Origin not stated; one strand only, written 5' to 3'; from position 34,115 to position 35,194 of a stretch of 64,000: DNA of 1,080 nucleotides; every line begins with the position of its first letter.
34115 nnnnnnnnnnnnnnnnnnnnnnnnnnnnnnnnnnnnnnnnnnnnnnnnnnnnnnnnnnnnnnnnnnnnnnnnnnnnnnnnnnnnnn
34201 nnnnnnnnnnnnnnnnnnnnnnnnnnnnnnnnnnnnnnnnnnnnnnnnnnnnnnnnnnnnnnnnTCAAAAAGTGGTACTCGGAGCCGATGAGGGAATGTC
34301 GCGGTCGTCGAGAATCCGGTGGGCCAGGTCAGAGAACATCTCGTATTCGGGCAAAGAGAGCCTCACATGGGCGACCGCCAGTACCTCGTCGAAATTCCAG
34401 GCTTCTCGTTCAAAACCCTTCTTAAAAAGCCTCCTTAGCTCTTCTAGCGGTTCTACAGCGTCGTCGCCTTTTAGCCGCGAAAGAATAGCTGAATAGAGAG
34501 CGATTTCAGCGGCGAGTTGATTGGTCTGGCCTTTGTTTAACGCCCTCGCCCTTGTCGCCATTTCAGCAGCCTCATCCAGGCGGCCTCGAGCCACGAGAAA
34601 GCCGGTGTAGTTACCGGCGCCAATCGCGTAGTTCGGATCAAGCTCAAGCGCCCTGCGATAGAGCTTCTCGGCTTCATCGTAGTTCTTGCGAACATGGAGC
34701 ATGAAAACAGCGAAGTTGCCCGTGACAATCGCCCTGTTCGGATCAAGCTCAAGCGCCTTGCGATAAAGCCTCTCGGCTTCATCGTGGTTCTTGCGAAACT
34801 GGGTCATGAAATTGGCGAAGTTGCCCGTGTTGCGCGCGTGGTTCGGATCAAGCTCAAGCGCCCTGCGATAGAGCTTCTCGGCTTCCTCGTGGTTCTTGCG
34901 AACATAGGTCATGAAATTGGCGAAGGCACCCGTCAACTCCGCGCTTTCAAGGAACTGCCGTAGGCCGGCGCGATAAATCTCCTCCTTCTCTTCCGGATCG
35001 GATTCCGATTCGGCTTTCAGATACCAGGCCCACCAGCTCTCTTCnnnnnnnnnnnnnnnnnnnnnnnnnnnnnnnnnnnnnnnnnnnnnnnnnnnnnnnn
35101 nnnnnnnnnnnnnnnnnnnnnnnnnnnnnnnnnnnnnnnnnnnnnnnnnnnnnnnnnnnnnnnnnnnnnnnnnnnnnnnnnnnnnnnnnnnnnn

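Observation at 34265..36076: SIR2-like NADase domain fused to TPR repeats - candidate single-gene defence/NAD-depletion effector downstream of the trp operon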

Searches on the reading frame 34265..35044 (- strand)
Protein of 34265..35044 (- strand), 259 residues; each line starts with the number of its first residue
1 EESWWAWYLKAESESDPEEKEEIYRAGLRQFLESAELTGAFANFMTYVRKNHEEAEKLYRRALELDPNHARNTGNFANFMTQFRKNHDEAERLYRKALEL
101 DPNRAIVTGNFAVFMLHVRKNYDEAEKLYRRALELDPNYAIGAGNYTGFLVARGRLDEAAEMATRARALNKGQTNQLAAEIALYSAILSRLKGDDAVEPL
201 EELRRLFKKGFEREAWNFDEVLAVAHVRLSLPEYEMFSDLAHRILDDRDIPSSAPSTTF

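Call 67: find_homologous_proteins(query=window:34265-35044:-, max_evalue=1e-10)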
Query window:34265-35044:- (259 aa): 88 proteins with E <= 1e-10 among 4376 candidates.
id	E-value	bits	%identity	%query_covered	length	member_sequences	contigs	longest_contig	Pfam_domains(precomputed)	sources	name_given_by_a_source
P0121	5.0e-131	454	97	83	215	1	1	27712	PF13431.13,PF23914.2,PF13414.13,PF13176.13,PF13428.13,PF08238.19,PF25474.2,PF13374.13,PF14559.13,PF00515.35,PF13424.13,PF13432.13,PF13181.13,PF07719.24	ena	-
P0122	1.2e-97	344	47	91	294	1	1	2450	PF13431.13,PF23914.2,PF13414.13,PF13176.13,PF13428.13,PF08238.19,PF25474.2,PF13374.13,PF14559.13,PF24575.2,PF00515.35,PF13424.13,PF13432.13,PF13181.13,PF07719.24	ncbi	ncbi:MAG: tetratricopeptide repeat protein, partial [Planctomycetota bacterium]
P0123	5.9e-83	296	60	95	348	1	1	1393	PF13431.13,PF23914.2,PF13414.13,PF13176.13,PF13428.13,PF08238.19,PF23241.2,PF25474.2,PF13374.13,PF14559.13,PF00515.35,PF12895.14,PF13424.13,PF13181.13,PF07719.24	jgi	jgi:tetratricopeptide (TPR) repeat protein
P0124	1.2e-81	292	43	95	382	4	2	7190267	PF13431.13,PF23914.2,PF13414.13,PF13176.13,PF13428.13,PF08238.19,PF25474.2,PF13374.13,PF14559.13,PF24575.2,PF00515.35,PF13424.13,PF13432.13,PF13429.13,PF13181.13,PF07719.24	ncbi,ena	-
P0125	3.5e-77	277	49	88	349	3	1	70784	PF15755.11,PF13431.13,PF23914.2,PF07720.19,PF13414.13,PF13176.13,PF13428.13,PF08238.19,PF04733.21,PF25474.2,PF13374.13,PF14559.13,PF23159.2,PF00515.35,PF04212.25,PF13424.13,PF13432.13,PF13429.13,PF13181.13,PF07719.24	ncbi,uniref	ncbi:tetratricopeptide repeat protein [Geothrix limicola]|uniref:tetratricopeptide repeat protein n=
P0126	1.9e-76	275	61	58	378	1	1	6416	PF13431.13,PF23914.2,PF07720.19,PF13414.13,PF13176.13,PF13428.13,PF23241.2,PF25474.2,PF13374.13,PF14559.13,PF24575.2,PF00515.35,PF04212.25,PF13424.13,PF13432.13,PF13429.13,PF13181.13,PF07719.24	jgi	jgi:tetratricopeptide (TPR) repeat protein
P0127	2.1e-74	268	38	96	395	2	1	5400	PF13431.13,PF23914.2,PF13414.13,PF13176.13,PF13428.13,PF23241.2,PF25064.2,PF25474.2,PF13374.13,PF14559.13,PF24575.2,PF00515.35,PF04212.25,PF13424.13,PF13432.13,PF13429.13,PF13181.13,PF07719.24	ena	-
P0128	5.3e-74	267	40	96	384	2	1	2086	PF14559.13,PF13431.13,PF13414.13,PF00515.35,PF13428.13,PF13181.13,PF07719.24,PF25474.2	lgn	-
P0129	3.8e-72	261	53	95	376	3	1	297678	PF13431.13,PF23914.2,PF13414.13,PF13176.13,PF13428.13,PF08238.19,PF23241.2,PF25474.2,PF13374.13,PF14559.13,PF00515.35,PF04212.25,PF13424.13,PF13432.13,PF13181.13,PF07719.24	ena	-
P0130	6.5e-62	227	44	89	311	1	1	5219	PF14559.13,PF24575.2,PF13431.13,PF00515.35,PF13176.13,PF13428.13,PF07719.24,PF13374.13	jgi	jgi:Tfp pilus assembly protein PilF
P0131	1.0e-59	220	48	96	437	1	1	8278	PF14559.13,PF13431.13,PF13414.13,PF00515.35,PF13424.13,PF13176.13,PF13428.13,PF13181.13,PF07719.24,PF25474.2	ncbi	ncbi:MAG: tetratricopeptide repeat protein, partial [Planctomycetota bacterium]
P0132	1.5e-57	213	35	89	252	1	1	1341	PF13431.13,PF23914.2,PF13414.13,PF13428.13,PF25474.2,PF13374.13,PF14559.13,PF00515.35,PF13424.13,PF13432.13,PF13181.13,PF07719.24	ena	-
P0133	5.1e-57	211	33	97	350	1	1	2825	PF13431.13,PF23914.2,PF13414.13,PF13176.13,PF13428.13,PF25474.2,PF14559.13,PF00515.35,PF13424.13,PF21033.5,PF23240.2,PF13432.13,PF13429.13,PF13181.13,PF07719.24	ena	-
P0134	1.2e-56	210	51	81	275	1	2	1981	PF13431.13,PF13414.13,PF13176.13,PF13428.13,PF23241.2,PF25474.2,PF13374.13,PF14559.13,PF00515.35,PF13424.13,PF13432.13,PF13181.13,PF07719.24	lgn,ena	-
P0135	8.6e-55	204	43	97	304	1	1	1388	PF14559.13,PF13431.13,PF00515.35,PF13424.13,PF13176.13,PF13428.13,PF23241.2,PF07719.24,PF25474.2,PF13374.13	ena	-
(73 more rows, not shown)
